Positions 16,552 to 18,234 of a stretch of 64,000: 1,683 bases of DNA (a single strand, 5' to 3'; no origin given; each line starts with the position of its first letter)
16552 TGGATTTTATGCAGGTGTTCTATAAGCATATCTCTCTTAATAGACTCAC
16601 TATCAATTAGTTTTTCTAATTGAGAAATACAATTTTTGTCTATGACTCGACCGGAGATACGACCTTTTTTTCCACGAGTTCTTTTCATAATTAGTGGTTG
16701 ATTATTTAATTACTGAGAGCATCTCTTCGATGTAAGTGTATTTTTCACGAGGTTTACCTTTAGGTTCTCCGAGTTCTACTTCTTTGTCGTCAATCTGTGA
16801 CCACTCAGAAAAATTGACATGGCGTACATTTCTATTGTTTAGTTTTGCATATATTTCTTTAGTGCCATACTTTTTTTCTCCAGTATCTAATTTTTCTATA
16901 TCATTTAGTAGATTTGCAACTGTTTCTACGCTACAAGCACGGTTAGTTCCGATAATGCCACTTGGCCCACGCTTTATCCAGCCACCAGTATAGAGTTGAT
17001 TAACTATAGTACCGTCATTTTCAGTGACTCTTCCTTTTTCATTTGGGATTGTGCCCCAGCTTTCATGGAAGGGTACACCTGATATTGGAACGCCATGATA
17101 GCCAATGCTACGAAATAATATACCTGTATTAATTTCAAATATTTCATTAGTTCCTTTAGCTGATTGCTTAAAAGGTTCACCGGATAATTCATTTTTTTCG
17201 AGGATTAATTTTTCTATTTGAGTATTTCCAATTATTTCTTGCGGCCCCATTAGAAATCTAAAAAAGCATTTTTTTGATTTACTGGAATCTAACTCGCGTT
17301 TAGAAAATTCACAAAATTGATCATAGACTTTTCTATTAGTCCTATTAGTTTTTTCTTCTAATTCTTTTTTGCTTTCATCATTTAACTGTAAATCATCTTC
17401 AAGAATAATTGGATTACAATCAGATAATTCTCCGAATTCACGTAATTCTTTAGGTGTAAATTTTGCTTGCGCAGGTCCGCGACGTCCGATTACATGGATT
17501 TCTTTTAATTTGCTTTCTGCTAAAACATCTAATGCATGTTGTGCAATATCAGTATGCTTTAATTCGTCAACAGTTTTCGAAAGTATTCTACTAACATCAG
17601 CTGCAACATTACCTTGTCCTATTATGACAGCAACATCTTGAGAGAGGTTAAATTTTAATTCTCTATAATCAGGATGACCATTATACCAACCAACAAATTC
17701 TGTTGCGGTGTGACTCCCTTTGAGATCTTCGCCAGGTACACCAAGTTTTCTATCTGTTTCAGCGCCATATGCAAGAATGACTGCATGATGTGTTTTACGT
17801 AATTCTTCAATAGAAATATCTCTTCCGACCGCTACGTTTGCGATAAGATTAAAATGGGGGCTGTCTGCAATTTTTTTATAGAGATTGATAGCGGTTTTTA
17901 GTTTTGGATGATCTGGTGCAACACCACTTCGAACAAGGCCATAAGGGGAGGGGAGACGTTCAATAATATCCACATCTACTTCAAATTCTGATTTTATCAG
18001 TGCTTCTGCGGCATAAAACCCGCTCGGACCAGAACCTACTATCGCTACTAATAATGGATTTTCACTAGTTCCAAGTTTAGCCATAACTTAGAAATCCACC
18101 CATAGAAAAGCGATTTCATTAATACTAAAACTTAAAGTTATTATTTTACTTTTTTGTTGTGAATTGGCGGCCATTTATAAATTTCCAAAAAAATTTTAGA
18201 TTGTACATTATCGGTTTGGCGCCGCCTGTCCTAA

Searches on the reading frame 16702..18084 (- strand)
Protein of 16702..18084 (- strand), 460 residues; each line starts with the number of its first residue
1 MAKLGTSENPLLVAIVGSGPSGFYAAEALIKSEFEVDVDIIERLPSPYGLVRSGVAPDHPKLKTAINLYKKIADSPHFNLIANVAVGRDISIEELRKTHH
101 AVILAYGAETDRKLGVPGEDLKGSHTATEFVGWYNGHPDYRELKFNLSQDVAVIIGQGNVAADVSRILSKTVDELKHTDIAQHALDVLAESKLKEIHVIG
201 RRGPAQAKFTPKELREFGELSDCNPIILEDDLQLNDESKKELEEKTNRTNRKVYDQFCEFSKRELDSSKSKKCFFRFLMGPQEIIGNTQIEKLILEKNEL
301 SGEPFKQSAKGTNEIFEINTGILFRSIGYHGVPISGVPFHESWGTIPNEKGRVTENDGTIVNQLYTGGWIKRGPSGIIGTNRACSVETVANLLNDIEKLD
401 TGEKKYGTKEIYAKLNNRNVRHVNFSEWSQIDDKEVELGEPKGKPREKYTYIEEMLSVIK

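Call 6: search_protein_families(library=ncbifam, proteins=[window:16702-18084:-])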
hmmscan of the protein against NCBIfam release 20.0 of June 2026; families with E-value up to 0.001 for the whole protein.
window:16702-18084:- (460 aa): 15 families
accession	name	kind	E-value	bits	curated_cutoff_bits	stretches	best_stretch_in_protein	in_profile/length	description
TIGR01317.1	GOGAT_sm_gam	subfamily_domain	2.4e-20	72.9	447.7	1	13-164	146-298/485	glutamate synthase small subunit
NF009409.0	PRK12770.1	subfamily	1.9e-19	70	343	1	7-166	15-190/360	putative glutamate synthase subunit beta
NF010590.0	PRK13984.1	equivalog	4.5e-19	68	946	1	13-180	291-455/611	putative oxidoreductase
NF009410.0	PRK12771.1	subfamily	3.8e-18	65.4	516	1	13-169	141-288/566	NAD(P)-binding protein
TIGR01316.1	gltA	equivalog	1.2e-17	63.9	471.75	1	13-167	136-290/449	NADPH-dependent glutamate synthase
NF009414.0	PRK12778.1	equivalog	9.2e-17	60.6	1103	1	8-167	429-588/752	bifunctional dihydroorotate dehydrogenase B NAD binding subunit/NADPH-dependent glutamate synthase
NF009454.0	PRK12814.1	equivalog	6.8e-15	54.5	916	1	13-167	196-341/657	putative NADPH-dependent glutamate synthase small subunit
TIGR03315.1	Se_ygfK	equivalog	4.5e-14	50.9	835.3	1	10-173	537-689/1012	putative selenate reductase subunit YgfK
TIGR01318.1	gltD_gamma_fam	subfamily_domain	3.5e-13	49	482.95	1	12-166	143-299/467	glutamate synthase, small subunit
NF009413.0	PRK12775.1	equivalog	4.3e-12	44.7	1895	1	13-168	433-590/1006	putative trifunctional 2-polyprenylphenol hydroxylase/glutamate synthase subunit beta/ferritin domain-containing protein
NF009415.0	PRK12779.1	equivalog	2.7e-11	42.1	1519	1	13-168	309-466/944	putative bifunctional glutamate synthase subunit beta/2-polyprenylphenol hydroxylase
NF009451.0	PRK12809.1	equivalog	2.1e-09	36.2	1154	1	13-131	313-428/639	formate-dependent uric acid utilization protein YgfT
NF009408.0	PRK12769.1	equivalog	6e-09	34.6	1003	1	13-131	330-445/659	formate-dependent uric acid utilization protein AegA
NF045599.1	bili_reduct_long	exception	1.2e-05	23.8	750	1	7-126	378-492/641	bilirubin reductase, long form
NF041087.1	bile_acid_BaiCD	equivalog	1.3e-05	23.5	825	1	4-188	374-542/642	bile acid Fe-S flavoenzyme BaiCD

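Call 7: find_related_loci(query=window:16702-18084:-, collection=genome_contigs, flank=7000)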
Query window:16702-18084:- (460 aa) in genome_contigs; peptide patterns used: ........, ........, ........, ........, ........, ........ (x = any residue, [..] = any of these).
600 stretches matched a pattern (row limit reached: there are more); 584 encode a relative of the query (tblastn E <= 1e-3); the best 80 are kept; 80 distinct loci.
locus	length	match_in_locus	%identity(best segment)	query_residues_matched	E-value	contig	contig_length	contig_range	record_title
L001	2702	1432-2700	85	1-423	0e+0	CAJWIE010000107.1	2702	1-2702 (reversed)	MAG TPA_asm: uncultured Legionellales bacterium isolate ERR599132_bin.39_MetaBAT_v2.12.1_MAG genome assembly, contig: NO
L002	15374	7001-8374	75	1-458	0e+0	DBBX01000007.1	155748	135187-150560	MAG TPA_asm: Thiotrichaceae bacterium UBA973 UBA973_contig_534, whole genome shotgun sequence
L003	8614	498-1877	77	1-460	0e+0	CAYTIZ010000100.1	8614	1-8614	MAG TPA_asm: uncultured Enterobacteriaceae bacterium isolate SRP215229_co1_1 genome assembly, contig: NODE_5782_length_8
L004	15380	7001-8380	74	1-460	0e+0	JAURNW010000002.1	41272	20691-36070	MAG: Gammaproteobacteria bacterium isolate SFB_Poly_Co_19 k141_564287, whole genome shotgun sequence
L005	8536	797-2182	68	1-459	0e+0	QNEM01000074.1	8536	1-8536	MAG: Gammaproteobacteria bacterium isolate B40_G6 B40_Guay6_scaffold_07495, whole genome shotgun sequence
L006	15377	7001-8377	69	1-459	0e+0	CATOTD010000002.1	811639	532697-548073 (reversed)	MAG: uncultured Gammaproteobacteria bacterium isolate c9384745-b4ed-45cf-9858-4c0dbdcb8ef8 genome assembly, contig: cont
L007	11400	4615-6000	67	1-459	0e+0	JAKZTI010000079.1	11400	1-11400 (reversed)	MAG: Gammaproteobacteria bacterium isolate Langseth_MAG_00055 Langseth_MAG_00055_000000000079, whole genome shotgun sequ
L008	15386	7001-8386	65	1-459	0e+0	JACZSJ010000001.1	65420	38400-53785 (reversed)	MAG: Proteobacteria bacterium isolate B10T3L8 B10T3L8_NODE72, whole genome shotgun sequence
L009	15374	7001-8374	68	1-459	0e+0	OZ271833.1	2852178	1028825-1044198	MAG: Gammaproteobacteria bacterium isolate 2a44d175-53db-4dc9-9779-4eb4755af345 genome assembly, chromosome: 1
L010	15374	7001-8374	66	1-460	0e+0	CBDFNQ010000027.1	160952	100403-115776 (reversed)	MAG: Gammaproteobacteria bacterium isolate 82f50fbc-aeb5-4c25-aad8-d745897ec859 genome assembly, contig: contig_27, whol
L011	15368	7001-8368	65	1-459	0e+0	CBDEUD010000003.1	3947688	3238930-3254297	MAG: Gammaproteobacteria bacterium isolate 6e6111ba-c27c-4040-81f0-885b4b8a4f34 genome assembly, contig: contig_3, whole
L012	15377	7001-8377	65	1-459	0e+0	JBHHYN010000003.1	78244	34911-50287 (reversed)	MAG: Gammaproteobacteria bacterium isolate Maj_2_bin.47 NODE_64_length_78244_cov_9.723874, whole genome shotgun sequence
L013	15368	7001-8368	64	1-459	0e+0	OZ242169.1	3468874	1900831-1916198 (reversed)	MAG: Gammaproteobacteria bacterium isolate ff4940f8-66a3-454c-92a4-cb6e2abc23bc genome assembly, chromosome: 1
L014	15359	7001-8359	64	1-459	0e+0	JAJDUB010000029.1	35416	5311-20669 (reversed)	MAG: Gammaproteobacteria bacterium isolate jk18x1bzbins.61 k141_1126057, whole genome shotgun sequence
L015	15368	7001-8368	64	1-459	0e+0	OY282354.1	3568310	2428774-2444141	MAG: uncultured Gammaproteobacteria bacterium isolate b1fdf0bb-5270-493a-8425-87954a876b58 genome assembly, chromosome:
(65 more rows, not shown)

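Call 15: find_related_loci(query=window:16702-18084:-, collection=metagenome_contigs, flank=7000)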
Query window:16702-18084:- (460 aa) in metagenome_contigs; peptide patterns used: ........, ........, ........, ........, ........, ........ (x = any residue, [..] = any of these).
600 stretches matched a pattern (row limit reached: there are more); 580 encode a relative of the query (tblastn E <= 1e-3); the best 80 are kept; 80 distinct loci.
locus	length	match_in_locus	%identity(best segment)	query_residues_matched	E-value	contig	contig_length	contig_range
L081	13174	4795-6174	85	1-460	0e+0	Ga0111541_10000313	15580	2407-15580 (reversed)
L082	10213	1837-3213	82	1-459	0e+0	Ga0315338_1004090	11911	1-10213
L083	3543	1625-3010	65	1-459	0e+0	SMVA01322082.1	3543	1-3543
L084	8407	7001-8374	66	1-460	0e+0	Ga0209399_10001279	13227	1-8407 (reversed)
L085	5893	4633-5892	73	1-421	0e+0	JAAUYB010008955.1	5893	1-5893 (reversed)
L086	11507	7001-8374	66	1-460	0e+0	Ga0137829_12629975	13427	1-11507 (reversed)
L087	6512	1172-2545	65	1-459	0e+0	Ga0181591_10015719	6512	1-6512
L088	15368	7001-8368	64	1-459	0e+0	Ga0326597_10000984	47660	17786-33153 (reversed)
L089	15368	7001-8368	65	1-457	0e+0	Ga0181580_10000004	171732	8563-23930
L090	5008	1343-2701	63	4-458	0e+0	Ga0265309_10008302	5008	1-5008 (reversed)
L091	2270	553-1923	62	1-459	0e+0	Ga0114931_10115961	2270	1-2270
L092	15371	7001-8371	63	1-459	0e+0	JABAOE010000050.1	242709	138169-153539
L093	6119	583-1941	61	1-459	0e+0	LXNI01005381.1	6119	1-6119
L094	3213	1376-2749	61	1-459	0e+0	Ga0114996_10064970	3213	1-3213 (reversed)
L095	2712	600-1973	60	1-459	0e+0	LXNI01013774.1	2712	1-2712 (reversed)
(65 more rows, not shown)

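Call 22: find_homologous_proteins(query=window:16702-18084:-, max_evalue=1e-150)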
Query window:16702-18084:- (460 aa): 1682 proteins with E <= 1e-150 among 8000 candidates; the best 120 are listed.
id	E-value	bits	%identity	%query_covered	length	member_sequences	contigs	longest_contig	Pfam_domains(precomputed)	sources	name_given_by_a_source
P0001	0.0e+0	1036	100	100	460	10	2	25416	PF13450.13,PF07992.21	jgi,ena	-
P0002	0.0e+0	1012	97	100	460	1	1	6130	PF13450.13,PF07992.21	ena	-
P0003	0.0e+0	1012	97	100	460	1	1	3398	PF13450.13,PF07992.21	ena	-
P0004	0.0e+0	1011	96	100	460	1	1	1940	PF13450.13,PF07992.21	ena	-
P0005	0.0e+0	1010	97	100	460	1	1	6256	PF13450.13,PF07992.21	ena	-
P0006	3.8e-298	1007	96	100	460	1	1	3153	PF13450.13,PF07992.21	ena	-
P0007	1.2e-297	1005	96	100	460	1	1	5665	PF13450.13,PF07992.21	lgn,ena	-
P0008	1.4e-285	965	92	100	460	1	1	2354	PF13450.13,PF07992.21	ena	-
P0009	4.4e-285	964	92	100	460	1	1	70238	PF13450.13,PF07992.21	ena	-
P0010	6.7e-285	963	92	100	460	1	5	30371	PF13450.13,PF07992.21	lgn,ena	-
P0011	1.5e-284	962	92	100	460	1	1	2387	PF13450.13,PF07992.21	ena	-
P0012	1.6e-284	962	92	100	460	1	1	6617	PF13450.13,PF07992.21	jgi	-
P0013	2.5e-284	961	92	100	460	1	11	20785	PF13450.13,PF07992.21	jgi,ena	-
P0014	5.9e-284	960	91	100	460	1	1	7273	PF13450.13,PF07992.21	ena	-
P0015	8.8e-284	959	92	100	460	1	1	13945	PF13450.13,PF07992.21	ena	-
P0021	3.2e-282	954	91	100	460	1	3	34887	PF13450.13,PF07992.21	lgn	-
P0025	4.6e-268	907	86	100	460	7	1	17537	PF13450.13,PF07992.21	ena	-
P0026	9.0e-267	903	85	100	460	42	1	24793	PF13450.13,PF07992.21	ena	-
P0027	8.6e-266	900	85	100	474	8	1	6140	PF07992.21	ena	-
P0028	8.1e-265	897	84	100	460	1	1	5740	PF13450.13,PF07992.21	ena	-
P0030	3.6e-263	891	83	100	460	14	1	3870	PF13450.13,PF07992.21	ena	-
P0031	4.3e-262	888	83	100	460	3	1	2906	PF13450.13,PF07992.21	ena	-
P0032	4.0e-260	881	84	100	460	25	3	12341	PF13450.13,PF07992.21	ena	-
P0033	7.6e-251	851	82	100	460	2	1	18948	PF13450.13,PF07992.21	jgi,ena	-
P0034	1.1e-248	844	81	100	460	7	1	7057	PF13450.13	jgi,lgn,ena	-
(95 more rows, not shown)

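Call 23: find_encoding_contigs(protein=P0009, flank=7000, max_places=2)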
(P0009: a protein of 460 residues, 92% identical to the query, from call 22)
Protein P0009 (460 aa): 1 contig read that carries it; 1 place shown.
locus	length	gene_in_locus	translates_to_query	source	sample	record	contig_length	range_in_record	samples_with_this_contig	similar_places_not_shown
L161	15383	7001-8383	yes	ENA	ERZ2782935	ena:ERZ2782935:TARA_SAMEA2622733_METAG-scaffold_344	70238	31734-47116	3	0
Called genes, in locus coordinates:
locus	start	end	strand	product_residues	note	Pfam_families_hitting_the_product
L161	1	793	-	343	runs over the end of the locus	PF00288:GHMP_kinases_N, PF08544:GHMP_kinases_C (weak)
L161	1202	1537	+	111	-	PF01568:Molydop_binding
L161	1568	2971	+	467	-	-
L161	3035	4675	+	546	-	PF01979:Amidohydro_1 (faint), PF07969:Amidohydro_3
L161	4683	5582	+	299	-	PF01913:FTR, PF02741:FTR_C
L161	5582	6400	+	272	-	PF01493:GXGXG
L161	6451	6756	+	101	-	PF12797:Fer4_2 (faint), PF13237:Fer4_10 (faint), PF14697:Fer4_21 (faint), PF12838:Fer4_7 (weak), PF13484:Fer4_16 (faint), PF12837:Fer4_6 (weak), PF00037:Fer4 (weak), PF11953:DUF3470 (weak)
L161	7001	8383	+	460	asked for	PF07992:Pyr_redox_2 (weak), PF13450:NAD_binding_8 (weak)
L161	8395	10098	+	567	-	PF01257:2Fe-2S_thioredx, PF01512:Complex1_51K, PF10589:NADH_4Fe-4S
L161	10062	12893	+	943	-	PF00111:Fer2 (weak), PF13510:Fer2_4, PF22117:Fer4_Nqo3, PF12838:Fer4_7, PF13187:Fer4_9, PF04879:Molybdop_Fe4S4, PF00384:Molybdopterin, PF01568:Molydop_binding, +3 more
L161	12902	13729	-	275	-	-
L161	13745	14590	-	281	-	-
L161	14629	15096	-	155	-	PF00127:Copper-bind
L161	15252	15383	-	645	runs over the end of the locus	PF01011:PQQ, PF13360:PQQ_2, PF13570:Beta-prop_ACSF4 (faint), PF01011:PQQ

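Call 24: find_encoding_contigs(protein=P0021, flank=7000, max_places=2)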
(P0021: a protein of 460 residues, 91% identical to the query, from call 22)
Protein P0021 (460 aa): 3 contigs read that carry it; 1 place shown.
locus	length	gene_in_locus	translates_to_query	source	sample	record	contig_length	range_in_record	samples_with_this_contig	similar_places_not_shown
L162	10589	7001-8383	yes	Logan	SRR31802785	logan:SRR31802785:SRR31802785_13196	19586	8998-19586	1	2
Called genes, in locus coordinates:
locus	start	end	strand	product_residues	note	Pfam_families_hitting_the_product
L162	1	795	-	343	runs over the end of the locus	PF00288:GHMP_kinases_N, PF08544:GHMP_kinases_C (weak)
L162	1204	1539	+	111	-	PF01568:Molydop_binding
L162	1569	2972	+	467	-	-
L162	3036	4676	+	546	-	PF01979:Amidohydro_1 (faint), PF07969:Amidohydro_3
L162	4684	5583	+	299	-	PF01913:FTR, PF02741:FTR_C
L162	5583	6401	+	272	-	PF01493:GXGXG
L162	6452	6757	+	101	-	PF12797:Fer4_2 (faint), PF13237:Fer4_10 (faint), PF14697:Fer4_21 (faint), PF12838:Fer4_7 (weak), PF13484:Fer4_16 (faint), PF12837:Fer4_6 (weak), PF00037:Fer4 (weak), PF11953:DUF3470 (weak)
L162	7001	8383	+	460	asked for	PF07992:Pyr_redox_2 (weak), PF13450:NAD_binding_8 (faint)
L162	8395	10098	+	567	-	PF01257:2Fe-2S_thioredx, PF01512:Complex1_51K, PF10589:NADH_4Fe-4S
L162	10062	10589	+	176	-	?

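Call 25: find_encoding_contigs(protein=P0025, flank=7000, max_places=2)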
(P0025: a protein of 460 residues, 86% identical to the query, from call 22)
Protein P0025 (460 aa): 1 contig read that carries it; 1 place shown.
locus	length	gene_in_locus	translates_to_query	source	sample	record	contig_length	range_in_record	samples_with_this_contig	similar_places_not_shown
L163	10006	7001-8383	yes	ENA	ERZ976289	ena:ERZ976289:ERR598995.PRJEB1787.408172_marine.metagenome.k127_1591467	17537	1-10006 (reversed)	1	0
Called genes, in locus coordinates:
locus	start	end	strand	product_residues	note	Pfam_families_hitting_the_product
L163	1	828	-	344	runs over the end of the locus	PF00288:GHMP_kinases_N, PF08544:GHMP_kinases_C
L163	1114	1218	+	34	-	-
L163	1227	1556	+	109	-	PF01568:Molydop_binding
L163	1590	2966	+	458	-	-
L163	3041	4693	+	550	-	PF01979:Amidohydro_1 (faint), PF07969:Amidohydro_3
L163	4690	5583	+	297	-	PF01913:FTR, PF02741:FTR_C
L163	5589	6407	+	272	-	PF01493:GXGXG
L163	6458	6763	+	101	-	PF12797:Fer4_2 (faint), PF13237:Fer4_10 (faint), PF14697:Fer4_21 (faint), PF12838:Fer4_7 (weak), PF13484:Fer4_16 (faint), PF12837:Fer4_6 (weak), PF00037:Fer4 (weak), PF11953:DUF3470 (faint)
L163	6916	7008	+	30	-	-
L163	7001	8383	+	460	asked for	PF07992:Pyr_redox_2 (faint), PF13450:NAD_binding_8 (weak)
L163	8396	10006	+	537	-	?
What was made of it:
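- One gene caller annotated it in L163 (call 25).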

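Call 26: find_encoding_contigs(protein=P0026, flank=7000, max_places=2)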
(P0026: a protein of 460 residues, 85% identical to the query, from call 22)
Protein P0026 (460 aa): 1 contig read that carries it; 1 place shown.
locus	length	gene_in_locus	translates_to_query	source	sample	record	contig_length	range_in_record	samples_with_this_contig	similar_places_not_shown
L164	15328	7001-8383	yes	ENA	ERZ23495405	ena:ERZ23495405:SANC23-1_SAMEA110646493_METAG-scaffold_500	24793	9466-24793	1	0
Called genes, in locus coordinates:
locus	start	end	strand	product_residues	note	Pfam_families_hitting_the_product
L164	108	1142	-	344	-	PF00288:GHMP_kinases_N, PF08544:GHMP_kinases_C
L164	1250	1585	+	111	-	PF01568:Molydop_binding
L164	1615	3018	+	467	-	-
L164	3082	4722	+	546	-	PF01979:Amidohydro_1 (faint), PF07969:Amidohydro_3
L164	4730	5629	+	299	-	PF01913:FTR, PF02741:FTR_C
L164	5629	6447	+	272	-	PF01493:GXGXG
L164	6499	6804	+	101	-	PF12797:Fer4_2 (faint), PF13237:Fer4_10 (weak), PF14697:Fer4_21 (faint), PF12838:Fer4_7 (weak), PF12837:Fer4_6 (weak), PF13237:Fer4_10 (weak), PF00037:Fer4 (weak), PF11953:DUF3470 (weak), +1 more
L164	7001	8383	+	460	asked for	PF07992:Pyr_redox_2 (faint), PF13450:NAD_binding_8 (weak)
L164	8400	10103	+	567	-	PF01257:2Fe-2S_thioredx, PF01512:Complex1_51K, PF10589:NADH_4Fe-4S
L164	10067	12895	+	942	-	PF00111:Fer2 (weak), PF13510:Fer2_4, PF22117:Fer4_Nqo3, PF12838:Fer4_7, PF13187:Fer4_9, PF04879:Molybdop_Fe4S4, PF00384:Molybdopterin, PF01568:Molydop_binding, +4 more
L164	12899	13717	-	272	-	-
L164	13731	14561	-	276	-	-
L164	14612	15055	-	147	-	PF00127:Copper-bind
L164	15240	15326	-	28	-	?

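Call 27: find_encoding_contigs(protein=P0032, flank=7000, max_places=2)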
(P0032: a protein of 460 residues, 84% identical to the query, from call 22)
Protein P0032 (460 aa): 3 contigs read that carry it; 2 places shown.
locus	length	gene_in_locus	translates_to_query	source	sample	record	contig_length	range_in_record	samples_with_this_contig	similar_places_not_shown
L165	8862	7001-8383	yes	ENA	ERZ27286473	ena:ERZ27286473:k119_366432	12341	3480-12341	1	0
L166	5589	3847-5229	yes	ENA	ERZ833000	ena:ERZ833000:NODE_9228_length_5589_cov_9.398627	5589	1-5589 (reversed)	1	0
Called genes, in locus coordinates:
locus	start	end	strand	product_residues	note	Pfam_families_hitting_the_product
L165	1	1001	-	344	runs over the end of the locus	PF00288:GHMP_kinases_N, PF08544:GHMP_kinases_C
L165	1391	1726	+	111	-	PF01568:Molydop_binding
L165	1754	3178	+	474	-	-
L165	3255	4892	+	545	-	PF01979:Amidohydro_1 (faint), PF07969:Amidohydro_3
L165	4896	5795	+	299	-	PF01913:FTR, PF02741:FTR_C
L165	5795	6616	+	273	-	PF01493:GXGXG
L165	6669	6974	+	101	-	PF12797:Fer4_2 (faint), PF12837:Fer4_6 (faint), PF13237:Fer4_10 (faint), PF12838:Fer4_7 (weak), PF13484:Fer4_16 (faint), PF00037:Fer4 (weak), PF11953:DUF3470 (weak)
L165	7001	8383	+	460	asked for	PF07992:Pyr_redox_2 (faint), PF13450:NAD_binding_8 (faint)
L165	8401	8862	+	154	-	?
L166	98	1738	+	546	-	PF01979:Amidohydro_1 (faint), PF07969:Amidohydro_3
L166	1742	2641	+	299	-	PF01913:FTR, PF02741:FTR_C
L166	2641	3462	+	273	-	PF01493:GXGXG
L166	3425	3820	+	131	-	PF13183:Fer4_8 (faint), PF13484:Fer4_16 (faint), PF14697:Fer4_21 (faint), PF13237:Fer4_10 (faint), PF12797:Fer4_2 (faint), PF12838:Fer4_7 (weak), PF00037:Fer4 (weak), PF11953:DUF3470 (weak), +1 more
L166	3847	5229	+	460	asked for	PF07992:Pyr_redox_2 (faint), PF13450:NAD_binding_8 (faint)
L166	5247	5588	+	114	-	?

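Call 28: find_encoding_contigs(protein=P0033, flank=7000, max_places=2)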
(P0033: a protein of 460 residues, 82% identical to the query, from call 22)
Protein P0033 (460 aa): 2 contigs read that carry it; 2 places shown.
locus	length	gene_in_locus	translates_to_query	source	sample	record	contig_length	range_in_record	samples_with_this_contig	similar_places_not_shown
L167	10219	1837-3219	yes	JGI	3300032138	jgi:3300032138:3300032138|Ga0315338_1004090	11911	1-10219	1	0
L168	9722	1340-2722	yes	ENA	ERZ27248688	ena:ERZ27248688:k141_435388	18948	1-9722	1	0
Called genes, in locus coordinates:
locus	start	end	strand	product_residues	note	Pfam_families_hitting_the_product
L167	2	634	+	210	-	PF01913:FTR, PF02741:FTR_C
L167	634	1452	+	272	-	PF01493:GXGXG (weak)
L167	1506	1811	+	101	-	PF12797:Fer4_2 (faint), PF12837:Fer4_6 (faint), PF13237:Fer4_10 (faint), PF14697:Fer4_21 (faint), PF12838:Fer4_7 (weak), PF13484:Fer4_16 (faint), PF00037:Fer4 (weak), PF11953:DUF3470 (weak)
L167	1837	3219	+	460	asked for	PF07992:Pyr_redox_2 (weak), PF13450:NAD_binding_8 (faint)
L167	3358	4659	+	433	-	-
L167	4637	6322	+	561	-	PF07969:Amidohydro_3, PF01979:Amidohydro_1 (faint)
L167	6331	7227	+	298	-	PF01913:FTR, PF02741:FTR_C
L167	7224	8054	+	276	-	PF01493:GXGXG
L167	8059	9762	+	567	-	PF01257:2Fe-2S_thioredx, PF01512:Complex1_51K, PF10589:NADH_4Fe-4S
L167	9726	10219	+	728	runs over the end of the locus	?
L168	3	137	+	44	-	?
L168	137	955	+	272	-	PF01493:GXGXG (weak)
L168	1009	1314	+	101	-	PF12797:Fer4_2 (faint), PF12837:Fer4_6 (faint), PF13237:Fer4_10 (faint), PF14697:Fer4_21 (faint), PF12838:Fer4_7 (weak), PF13484:Fer4_16 (faint), PF00037:Fer4 (weak), PF11953:DUF3470 (weak)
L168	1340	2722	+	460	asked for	PF07992:Pyr_redox_2 (weak), PF13450:NAD_binding_8 (faint)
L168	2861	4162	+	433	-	-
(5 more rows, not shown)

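Call 29: find_encoding_contigs(protein=P0034, flank=7000, max_places=2)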
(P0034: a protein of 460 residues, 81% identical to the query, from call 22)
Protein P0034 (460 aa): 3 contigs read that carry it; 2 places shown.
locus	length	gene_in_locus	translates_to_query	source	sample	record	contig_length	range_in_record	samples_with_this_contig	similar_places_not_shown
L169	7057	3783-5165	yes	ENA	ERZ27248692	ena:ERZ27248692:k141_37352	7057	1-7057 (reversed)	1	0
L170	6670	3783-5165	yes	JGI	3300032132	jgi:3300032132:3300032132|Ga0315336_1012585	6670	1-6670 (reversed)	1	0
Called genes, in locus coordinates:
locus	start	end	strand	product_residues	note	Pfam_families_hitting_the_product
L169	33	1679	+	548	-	PF01979:Amidohydro_1 (faint), PF07969:Amidohydro_3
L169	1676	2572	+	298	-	PF01913:FTR, PF02741:FTR_C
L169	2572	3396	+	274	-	PF01493:GXGXG (weak)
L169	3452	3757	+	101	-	PF12797:Fer4_2 (faint), PF13237:Fer4_10 (faint), PF14697:Fer4_21 (faint), PF12838:Fer4_7 (weak), PF13484:Fer4_16 (faint), PF12837:Fer4_6 (weak), PF00037:Fer4 (weak), PF11953:DUF3470 (weak)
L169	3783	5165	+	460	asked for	PF13450:NAD_binding_8 (weak)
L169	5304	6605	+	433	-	-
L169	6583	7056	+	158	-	?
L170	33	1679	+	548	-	PF01979:Amidohydro_1 (faint), PF07969:Amidohydro_3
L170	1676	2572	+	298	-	PF01913:FTR, PF02741:FTR_C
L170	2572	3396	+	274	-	PF01493:GXGXG (weak)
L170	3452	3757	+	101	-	PF12797:Fer4_2 (faint), PF13237:Fer4_10 (faint), PF14697:Fer4_21 (faint), PF12838:Fer4_7 (weak), PF13484:Fer4_16 (faint), PF12837:Fer4_6 (weak), PF00037:Fer4 (weak), PF11953:DUF3470 (weak)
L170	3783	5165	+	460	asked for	PF13450:NAD_binding_8 (weak)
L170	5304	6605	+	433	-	-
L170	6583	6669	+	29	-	?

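Call 30: find_encoding_contigs(protein=P0027, flank=7000, max_places=2)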
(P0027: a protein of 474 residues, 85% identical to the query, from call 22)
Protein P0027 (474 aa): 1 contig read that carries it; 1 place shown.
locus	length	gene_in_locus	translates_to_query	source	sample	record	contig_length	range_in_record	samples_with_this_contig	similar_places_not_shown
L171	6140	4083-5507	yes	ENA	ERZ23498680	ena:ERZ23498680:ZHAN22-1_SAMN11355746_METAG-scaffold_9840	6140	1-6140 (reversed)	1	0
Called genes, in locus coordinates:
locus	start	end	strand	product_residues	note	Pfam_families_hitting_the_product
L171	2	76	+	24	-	?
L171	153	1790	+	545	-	PF01979:Amidohydro_1 (faint), PF07969:Amidohydro_3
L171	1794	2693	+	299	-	PF01913:FTR, PF02741:FTR_C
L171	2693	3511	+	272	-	PF01493:GXGXG (weak)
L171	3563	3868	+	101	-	PF12797:Fer4_2 (faint), PF13237:Fer4_10 (faint), PF14697:Fer4_21 (faint), PF12838:Fer4_7 (weak), PF13484:Fer4_16 (faint), PF12837:Fer4_6 (weak), PF00037:Fer4 (weak), PF11953:DUF3470 (weak)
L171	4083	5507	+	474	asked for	PF07992:Pyr_redox_2 (faint)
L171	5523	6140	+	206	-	?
